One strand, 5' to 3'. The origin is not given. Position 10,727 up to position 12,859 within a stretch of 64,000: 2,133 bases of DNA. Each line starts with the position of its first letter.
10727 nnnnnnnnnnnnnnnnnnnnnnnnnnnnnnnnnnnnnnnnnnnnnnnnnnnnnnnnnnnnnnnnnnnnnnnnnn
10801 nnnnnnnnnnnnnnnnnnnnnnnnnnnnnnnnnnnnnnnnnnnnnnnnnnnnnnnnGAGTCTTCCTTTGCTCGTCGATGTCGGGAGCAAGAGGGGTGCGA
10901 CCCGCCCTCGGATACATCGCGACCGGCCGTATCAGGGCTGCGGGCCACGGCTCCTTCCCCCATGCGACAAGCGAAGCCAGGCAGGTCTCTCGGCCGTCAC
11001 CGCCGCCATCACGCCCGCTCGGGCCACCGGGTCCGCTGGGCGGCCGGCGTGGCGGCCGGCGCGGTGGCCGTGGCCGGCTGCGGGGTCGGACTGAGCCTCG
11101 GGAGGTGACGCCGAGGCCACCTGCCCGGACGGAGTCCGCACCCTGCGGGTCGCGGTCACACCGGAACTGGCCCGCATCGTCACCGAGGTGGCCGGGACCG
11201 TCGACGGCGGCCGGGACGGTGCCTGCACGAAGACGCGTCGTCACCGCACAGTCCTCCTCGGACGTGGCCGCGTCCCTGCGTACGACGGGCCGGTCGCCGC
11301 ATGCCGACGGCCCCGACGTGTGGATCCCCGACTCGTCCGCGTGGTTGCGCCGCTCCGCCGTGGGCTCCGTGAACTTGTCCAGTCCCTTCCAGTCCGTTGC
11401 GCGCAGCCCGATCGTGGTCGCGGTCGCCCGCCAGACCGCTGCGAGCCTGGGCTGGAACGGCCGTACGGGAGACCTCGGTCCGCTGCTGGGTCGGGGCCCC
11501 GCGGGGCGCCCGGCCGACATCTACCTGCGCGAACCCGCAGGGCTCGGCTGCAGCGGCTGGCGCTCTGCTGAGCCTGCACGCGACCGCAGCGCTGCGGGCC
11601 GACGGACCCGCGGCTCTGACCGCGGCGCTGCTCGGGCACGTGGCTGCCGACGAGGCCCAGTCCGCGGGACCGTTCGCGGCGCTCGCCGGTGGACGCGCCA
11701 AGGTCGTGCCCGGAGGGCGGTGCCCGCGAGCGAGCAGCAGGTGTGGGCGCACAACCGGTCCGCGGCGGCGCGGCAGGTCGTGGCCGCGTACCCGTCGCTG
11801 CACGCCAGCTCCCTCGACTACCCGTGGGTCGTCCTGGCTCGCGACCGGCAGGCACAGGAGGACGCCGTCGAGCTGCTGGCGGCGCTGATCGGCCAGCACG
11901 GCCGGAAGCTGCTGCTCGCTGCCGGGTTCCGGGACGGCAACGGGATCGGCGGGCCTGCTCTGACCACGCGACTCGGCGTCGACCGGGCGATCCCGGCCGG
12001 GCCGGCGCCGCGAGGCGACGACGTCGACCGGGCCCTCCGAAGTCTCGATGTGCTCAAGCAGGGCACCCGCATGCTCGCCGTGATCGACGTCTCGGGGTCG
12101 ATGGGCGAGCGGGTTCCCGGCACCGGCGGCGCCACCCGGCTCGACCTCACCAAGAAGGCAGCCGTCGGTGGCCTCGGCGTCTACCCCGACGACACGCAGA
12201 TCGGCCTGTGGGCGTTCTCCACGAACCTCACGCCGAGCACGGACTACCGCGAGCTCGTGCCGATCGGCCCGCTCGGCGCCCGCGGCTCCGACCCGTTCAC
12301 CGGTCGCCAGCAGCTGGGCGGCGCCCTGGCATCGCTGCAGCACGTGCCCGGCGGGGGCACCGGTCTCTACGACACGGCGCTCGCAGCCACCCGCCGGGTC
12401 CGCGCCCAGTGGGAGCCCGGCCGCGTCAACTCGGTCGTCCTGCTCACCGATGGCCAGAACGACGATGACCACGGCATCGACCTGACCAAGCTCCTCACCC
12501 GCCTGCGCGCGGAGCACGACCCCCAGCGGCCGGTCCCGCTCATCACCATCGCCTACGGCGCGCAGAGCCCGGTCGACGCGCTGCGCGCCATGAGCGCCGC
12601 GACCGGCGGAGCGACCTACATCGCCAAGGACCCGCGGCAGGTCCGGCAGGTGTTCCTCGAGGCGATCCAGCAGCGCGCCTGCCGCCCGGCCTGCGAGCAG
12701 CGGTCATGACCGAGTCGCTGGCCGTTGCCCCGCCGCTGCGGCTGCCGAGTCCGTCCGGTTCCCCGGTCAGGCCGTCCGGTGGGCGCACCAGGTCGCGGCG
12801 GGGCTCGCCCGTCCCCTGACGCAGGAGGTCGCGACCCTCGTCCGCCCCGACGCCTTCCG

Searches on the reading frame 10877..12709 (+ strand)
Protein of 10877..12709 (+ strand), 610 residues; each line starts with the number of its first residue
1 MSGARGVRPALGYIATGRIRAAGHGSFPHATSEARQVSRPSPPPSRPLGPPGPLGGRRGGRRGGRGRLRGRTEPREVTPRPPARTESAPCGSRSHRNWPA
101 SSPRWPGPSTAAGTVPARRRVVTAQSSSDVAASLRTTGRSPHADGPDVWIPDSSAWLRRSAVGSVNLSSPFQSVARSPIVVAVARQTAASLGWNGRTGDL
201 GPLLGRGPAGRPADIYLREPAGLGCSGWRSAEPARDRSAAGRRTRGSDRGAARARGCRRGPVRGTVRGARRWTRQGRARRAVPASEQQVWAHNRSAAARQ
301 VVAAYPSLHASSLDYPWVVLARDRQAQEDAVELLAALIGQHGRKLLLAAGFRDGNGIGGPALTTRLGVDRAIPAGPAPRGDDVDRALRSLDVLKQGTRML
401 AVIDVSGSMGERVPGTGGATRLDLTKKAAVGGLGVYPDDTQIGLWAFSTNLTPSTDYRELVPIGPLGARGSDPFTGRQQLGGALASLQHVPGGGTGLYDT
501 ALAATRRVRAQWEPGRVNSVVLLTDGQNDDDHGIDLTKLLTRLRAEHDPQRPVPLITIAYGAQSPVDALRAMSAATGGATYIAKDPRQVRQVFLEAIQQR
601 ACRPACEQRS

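Call 5: search_protein_families(library=pfam, proteins=[window:10877-12709:+], max_evalue=0.001)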
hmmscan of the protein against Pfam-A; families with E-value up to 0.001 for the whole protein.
window:10877-12709:+ (610 aa): 4 families
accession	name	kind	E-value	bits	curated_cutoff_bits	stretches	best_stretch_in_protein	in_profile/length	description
PF13531.11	SBP_bac_11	-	2.3e-09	37.8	25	1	121-352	29-227/227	Bacterial extracellular solute-binding protein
PF00092.34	VWA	-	2.8e-08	34.6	23.8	1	401-592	4-171/174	von Willebrand factor type A domain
PF13519.12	VWA_2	-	2.2e-06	28.7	27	1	400-527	2-107/107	von Willebrand factor type A domain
PF13768.12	VWA_3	-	0.00097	19.7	27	0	491-580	74-153/155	von Willebrand factor type A domain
